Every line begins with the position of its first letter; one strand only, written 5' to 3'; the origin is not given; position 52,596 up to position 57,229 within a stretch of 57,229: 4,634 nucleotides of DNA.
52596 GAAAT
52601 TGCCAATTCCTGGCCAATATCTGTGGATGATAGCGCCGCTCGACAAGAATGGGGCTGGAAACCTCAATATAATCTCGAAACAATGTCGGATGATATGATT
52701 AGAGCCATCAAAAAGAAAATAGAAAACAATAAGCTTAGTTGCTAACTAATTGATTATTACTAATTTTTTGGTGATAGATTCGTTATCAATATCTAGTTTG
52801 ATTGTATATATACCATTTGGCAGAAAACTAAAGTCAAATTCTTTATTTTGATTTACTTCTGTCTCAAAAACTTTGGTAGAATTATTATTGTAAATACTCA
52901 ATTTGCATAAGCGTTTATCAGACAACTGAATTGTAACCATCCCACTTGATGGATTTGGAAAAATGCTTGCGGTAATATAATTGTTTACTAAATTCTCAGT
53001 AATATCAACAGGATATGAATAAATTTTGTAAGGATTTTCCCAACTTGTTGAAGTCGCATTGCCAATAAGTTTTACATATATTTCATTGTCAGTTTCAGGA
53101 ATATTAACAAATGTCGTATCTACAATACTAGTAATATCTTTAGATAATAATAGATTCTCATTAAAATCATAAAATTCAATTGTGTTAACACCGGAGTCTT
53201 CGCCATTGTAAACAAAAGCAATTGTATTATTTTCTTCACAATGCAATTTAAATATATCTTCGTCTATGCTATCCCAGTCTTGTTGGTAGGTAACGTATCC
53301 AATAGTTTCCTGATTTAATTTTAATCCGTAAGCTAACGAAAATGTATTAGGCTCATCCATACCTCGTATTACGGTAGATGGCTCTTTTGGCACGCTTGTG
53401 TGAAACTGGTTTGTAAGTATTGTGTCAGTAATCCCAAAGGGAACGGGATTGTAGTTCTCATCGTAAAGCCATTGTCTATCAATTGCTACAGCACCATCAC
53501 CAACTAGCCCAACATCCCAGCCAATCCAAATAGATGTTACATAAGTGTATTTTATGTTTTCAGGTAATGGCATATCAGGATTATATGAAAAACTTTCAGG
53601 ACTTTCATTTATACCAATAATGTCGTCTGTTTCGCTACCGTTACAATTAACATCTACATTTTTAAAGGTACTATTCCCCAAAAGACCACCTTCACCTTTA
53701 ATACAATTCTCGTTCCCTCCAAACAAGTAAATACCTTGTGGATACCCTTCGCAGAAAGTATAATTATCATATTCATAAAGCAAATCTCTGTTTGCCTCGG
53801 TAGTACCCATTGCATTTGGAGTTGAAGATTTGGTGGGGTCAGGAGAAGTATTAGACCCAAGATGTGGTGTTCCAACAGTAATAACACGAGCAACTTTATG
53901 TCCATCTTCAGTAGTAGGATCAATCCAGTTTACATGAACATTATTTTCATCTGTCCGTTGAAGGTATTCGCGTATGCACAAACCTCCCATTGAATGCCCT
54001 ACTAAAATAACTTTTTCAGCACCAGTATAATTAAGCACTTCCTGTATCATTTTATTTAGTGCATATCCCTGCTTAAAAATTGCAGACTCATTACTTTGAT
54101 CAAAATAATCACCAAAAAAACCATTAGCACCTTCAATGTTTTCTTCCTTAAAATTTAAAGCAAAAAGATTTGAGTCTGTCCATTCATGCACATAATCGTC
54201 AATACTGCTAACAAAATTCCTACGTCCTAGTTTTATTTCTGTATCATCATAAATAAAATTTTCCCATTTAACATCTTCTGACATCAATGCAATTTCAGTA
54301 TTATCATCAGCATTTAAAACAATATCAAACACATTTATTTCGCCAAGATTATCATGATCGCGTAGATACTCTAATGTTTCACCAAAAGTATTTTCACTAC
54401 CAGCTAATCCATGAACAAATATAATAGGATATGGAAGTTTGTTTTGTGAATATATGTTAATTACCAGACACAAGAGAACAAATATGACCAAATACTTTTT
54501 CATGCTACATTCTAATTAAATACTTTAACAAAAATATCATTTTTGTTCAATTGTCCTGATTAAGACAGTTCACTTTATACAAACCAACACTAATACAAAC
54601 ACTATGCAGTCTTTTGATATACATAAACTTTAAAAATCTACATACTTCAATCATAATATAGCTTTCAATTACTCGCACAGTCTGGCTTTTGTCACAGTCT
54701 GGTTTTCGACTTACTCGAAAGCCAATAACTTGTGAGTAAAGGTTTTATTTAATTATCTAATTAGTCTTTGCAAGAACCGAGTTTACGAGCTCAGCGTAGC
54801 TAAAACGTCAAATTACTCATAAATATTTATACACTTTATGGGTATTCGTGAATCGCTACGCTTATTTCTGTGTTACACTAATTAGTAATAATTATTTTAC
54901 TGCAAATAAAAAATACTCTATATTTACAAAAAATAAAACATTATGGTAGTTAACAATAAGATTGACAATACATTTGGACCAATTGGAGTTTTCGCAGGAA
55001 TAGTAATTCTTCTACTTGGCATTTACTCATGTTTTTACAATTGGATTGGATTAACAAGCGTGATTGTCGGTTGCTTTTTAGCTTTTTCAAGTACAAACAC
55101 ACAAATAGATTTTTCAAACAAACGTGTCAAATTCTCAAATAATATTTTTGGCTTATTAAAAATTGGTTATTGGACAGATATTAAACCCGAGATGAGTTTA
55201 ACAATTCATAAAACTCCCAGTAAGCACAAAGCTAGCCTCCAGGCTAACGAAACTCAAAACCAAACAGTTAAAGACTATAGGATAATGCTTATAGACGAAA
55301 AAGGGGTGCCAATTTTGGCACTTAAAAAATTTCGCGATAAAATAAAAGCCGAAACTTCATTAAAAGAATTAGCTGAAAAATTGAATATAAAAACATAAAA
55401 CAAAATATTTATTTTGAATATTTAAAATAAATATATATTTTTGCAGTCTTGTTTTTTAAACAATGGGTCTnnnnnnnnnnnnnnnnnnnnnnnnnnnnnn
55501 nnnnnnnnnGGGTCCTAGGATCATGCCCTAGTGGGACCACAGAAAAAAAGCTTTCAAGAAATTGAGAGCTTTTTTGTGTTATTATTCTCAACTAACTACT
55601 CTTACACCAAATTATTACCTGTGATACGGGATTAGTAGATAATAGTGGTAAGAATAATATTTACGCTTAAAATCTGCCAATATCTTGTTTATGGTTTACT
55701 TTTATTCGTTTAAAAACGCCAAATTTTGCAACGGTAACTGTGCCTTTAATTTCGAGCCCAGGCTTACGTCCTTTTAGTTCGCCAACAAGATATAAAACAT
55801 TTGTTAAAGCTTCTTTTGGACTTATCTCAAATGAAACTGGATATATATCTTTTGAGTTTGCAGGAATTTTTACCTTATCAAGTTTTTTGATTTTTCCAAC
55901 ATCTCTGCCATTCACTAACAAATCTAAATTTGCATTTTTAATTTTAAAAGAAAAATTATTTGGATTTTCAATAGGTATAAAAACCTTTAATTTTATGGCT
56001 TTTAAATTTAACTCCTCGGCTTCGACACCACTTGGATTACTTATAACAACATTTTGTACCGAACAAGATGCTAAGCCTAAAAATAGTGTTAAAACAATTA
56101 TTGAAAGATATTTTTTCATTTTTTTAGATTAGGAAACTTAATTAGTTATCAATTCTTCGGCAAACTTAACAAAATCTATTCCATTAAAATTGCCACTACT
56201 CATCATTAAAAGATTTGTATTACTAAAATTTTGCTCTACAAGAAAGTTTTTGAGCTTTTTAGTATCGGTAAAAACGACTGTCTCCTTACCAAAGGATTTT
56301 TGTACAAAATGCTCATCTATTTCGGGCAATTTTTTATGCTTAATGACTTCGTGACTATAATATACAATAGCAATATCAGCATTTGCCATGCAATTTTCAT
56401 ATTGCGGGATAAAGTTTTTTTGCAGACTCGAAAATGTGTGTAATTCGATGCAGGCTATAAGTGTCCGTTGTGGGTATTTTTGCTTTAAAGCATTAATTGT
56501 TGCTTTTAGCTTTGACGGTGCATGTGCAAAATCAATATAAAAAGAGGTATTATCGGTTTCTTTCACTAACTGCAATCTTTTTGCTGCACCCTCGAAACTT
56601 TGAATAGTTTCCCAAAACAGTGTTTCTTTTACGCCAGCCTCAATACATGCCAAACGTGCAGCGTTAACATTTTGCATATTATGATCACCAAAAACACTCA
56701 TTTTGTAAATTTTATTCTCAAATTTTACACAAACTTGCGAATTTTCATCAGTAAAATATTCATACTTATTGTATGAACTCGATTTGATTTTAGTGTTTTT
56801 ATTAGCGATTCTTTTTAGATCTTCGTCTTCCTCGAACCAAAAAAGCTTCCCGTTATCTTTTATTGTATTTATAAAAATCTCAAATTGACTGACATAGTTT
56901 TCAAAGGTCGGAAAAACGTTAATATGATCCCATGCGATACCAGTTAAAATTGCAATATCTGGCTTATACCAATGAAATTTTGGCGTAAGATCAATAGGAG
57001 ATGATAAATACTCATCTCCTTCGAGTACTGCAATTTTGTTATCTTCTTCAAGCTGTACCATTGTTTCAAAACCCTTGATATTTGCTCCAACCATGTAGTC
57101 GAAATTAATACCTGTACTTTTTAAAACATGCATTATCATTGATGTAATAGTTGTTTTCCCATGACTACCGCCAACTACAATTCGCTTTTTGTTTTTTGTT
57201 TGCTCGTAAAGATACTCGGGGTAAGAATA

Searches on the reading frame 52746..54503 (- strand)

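Call 75: search_protein_families(library=pfam, proteins=[window:52746-54503:-])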
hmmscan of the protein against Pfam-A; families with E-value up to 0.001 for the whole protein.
window:52746-54503:- (585 aa): 9 families
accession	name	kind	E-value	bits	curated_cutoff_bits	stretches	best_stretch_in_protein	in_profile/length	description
PF18962.6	Por_Secre_tail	-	4e-12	46.7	27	1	514-583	1-75/75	Secretion system C-terminal sorting domain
PF00561.26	Abhydrolase_1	-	2.7e-09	37.5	25.8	1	148-212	54-102/245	alpha/beta hydrolase fold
PF02450.21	LCAT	-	5.1e-09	36.3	21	1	148-219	107-167/392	Lecithin:cholesterol acyltransferase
PF06028.17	DUF915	-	5.5e-08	32.9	22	0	137-188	77-128/255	Alpha/beta hydrolase of unknown function (DUF915)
PF07819.20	PGAP1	-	5.9e-07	29.9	24.3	1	26-224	6-139/233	PGAP1-like alpha/beta domain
PF05057.20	DUF676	-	5.9e-07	29.7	20.3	1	152-221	66-132/217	Putative serine esterase (DUF676)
PF01674.24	Lipase_2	-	2e-06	28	20.3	1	148-184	60-96/219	Lipase (class 2)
PF02089.21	Palm_thioest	-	6.6e-06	26.5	26.8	1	128-223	49-119/254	Palmitoyl protein thioesterase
PF24708.1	Lip_C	-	0.00011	21.6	27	1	158-220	97-169/380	Lipase-like, C-terminal domain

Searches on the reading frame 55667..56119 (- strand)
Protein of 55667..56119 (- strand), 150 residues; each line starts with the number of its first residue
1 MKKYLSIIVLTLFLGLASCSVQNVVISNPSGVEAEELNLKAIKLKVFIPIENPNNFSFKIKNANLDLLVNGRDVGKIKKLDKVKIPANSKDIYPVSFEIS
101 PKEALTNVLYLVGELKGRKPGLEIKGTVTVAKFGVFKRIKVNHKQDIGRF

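Call 75: search_protein_families(library=pfam, proteins=[window:55667-56119:-])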
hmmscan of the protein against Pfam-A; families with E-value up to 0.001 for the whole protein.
window:55667-56119:- (150 aa): 1 family
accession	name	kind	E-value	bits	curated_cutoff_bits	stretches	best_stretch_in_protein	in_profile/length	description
PF03168.19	LEA_2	-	7.3e-12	46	25.4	1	50-142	4-93/98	Late embryogenesis abundant protein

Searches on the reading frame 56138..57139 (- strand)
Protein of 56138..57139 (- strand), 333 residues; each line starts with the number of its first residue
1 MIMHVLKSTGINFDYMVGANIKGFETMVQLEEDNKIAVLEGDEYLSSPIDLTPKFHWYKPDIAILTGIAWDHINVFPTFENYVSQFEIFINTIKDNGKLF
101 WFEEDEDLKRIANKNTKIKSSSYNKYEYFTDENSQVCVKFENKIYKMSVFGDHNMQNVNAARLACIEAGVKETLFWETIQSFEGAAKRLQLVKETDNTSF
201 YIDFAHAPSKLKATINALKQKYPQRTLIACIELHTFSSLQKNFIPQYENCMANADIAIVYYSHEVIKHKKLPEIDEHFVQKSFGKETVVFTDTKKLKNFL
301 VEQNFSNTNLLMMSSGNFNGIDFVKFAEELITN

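Call 75: search_protein_families(library=pfam, proteins=[window:56138-57139:-])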
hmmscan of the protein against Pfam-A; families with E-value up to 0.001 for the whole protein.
window:56138-57139:- (333 aa): 2 families
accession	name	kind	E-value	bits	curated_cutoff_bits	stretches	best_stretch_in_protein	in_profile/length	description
PF08245.18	Mur_ligase_M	-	2.8e-12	47.5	24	1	26-164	48-199/200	Mur ligase middle domain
PF02875.26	Mur_ligase_C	-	1.1e-07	33.1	28.4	1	188-302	2-113/127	Mur ligase, glutamate ligase domain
